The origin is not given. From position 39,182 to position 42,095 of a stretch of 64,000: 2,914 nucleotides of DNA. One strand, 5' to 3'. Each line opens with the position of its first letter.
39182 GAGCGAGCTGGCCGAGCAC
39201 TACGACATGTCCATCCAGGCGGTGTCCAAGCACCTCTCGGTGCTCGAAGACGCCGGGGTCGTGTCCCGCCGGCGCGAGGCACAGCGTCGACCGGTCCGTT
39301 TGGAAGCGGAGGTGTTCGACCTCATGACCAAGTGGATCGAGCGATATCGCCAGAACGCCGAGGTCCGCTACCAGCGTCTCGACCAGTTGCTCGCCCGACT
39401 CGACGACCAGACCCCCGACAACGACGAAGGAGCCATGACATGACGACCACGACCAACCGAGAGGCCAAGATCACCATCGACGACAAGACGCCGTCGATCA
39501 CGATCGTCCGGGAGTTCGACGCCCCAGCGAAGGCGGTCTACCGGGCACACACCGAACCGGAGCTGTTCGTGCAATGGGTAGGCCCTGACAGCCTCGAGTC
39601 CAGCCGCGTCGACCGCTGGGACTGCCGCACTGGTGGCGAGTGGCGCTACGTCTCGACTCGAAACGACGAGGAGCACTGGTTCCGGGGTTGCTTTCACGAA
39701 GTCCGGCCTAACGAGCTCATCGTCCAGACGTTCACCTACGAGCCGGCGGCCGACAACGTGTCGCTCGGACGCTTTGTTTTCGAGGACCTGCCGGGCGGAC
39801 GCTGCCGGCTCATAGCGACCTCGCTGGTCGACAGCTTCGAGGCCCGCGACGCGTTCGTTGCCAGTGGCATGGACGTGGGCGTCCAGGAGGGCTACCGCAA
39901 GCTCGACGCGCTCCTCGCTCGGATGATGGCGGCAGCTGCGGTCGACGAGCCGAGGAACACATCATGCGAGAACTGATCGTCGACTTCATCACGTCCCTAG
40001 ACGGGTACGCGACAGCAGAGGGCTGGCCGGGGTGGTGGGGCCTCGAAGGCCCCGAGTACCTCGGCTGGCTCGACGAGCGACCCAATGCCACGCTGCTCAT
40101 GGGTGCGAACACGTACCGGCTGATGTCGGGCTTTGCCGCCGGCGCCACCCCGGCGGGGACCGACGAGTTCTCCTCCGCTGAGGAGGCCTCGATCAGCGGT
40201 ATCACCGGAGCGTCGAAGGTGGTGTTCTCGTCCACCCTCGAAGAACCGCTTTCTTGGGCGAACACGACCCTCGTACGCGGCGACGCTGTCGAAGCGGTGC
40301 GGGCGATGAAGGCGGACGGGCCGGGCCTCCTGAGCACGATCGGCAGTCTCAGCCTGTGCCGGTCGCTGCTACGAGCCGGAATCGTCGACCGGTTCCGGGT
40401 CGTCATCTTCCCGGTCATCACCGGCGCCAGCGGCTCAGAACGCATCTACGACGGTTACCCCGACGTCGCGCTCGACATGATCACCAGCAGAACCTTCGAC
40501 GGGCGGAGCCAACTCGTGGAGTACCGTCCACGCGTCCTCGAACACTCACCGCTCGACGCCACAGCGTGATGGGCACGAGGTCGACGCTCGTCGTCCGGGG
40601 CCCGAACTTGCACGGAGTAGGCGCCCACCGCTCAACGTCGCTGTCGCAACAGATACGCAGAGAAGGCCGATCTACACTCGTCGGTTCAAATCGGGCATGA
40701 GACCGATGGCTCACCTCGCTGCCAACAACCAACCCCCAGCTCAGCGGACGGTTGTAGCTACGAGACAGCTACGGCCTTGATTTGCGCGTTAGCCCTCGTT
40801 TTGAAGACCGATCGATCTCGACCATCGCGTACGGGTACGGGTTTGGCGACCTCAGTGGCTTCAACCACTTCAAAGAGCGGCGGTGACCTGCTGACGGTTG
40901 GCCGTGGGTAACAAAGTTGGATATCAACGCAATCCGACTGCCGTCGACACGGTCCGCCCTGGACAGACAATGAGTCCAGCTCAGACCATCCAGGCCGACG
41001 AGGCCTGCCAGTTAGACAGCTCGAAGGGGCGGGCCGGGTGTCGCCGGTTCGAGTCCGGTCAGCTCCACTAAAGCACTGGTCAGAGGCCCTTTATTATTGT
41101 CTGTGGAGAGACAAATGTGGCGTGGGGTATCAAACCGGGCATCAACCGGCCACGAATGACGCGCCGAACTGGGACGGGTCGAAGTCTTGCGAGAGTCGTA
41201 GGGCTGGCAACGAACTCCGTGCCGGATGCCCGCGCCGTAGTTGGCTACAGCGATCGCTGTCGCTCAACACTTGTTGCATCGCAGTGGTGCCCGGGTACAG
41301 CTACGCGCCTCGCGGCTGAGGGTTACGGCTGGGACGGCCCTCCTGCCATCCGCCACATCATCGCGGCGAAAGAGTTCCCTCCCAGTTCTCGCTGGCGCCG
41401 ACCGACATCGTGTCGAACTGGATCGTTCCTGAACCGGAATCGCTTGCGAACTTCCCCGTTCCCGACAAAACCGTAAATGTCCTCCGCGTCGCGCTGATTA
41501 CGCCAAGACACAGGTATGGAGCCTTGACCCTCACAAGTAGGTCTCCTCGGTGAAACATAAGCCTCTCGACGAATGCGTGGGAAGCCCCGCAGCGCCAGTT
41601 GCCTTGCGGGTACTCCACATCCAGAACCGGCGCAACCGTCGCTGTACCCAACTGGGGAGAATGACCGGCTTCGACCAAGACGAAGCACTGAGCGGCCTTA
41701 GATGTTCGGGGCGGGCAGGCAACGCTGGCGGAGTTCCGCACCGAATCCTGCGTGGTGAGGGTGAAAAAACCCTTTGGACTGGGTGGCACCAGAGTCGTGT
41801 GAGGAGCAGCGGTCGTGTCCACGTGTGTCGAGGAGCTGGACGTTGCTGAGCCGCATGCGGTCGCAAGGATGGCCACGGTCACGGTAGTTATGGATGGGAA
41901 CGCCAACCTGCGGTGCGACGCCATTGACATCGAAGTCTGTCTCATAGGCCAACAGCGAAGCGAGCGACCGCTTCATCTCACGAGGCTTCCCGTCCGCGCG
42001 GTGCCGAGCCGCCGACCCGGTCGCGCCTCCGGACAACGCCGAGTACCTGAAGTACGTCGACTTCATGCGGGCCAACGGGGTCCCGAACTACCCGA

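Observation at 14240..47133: Four same-orientation attP-like modules built around the 3' 45 nt of a tRNA-Ala(UGC)-like sequence: footprint of tandem, decayed integrative elements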

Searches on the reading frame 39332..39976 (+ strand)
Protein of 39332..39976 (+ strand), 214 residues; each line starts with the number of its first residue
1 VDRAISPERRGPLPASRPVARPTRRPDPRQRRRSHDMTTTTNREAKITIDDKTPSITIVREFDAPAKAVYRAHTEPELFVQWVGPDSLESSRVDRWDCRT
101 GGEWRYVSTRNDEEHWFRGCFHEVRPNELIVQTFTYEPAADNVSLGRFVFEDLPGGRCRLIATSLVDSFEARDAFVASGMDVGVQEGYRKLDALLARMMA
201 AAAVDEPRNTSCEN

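Call 13: search_protein_families(library=pfam, proteins=[window:39332-39976:+], max_evalue=0.01)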
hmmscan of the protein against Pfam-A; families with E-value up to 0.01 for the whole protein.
window:39332-39976:+ (214 aa): 2 families
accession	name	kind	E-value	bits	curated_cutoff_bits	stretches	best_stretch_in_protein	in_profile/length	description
PF08327.17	AHSA1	-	1.1e-19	71.3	22.1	1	63-195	1-124/125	Activator of Hsp90 ATPase homolog 1-like protein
PF10604.15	Polyketide_cyc2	-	0.0033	18.2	27.4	1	55-194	3-140/142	Polyketide cyclase / dehydrase and lipid transport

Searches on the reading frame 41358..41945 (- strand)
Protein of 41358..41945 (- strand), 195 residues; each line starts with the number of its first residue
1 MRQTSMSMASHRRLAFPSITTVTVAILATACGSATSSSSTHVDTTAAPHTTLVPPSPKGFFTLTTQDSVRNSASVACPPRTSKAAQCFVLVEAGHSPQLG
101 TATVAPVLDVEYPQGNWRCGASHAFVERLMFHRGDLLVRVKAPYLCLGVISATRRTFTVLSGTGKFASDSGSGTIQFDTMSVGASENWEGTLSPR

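Call 38: search_protein_families(library=pfam, proteins=[window:41358-41945:-], max_evalue=0.001)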
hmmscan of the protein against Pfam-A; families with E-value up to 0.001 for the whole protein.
window:41358-41945:- (195 aa): 0 families
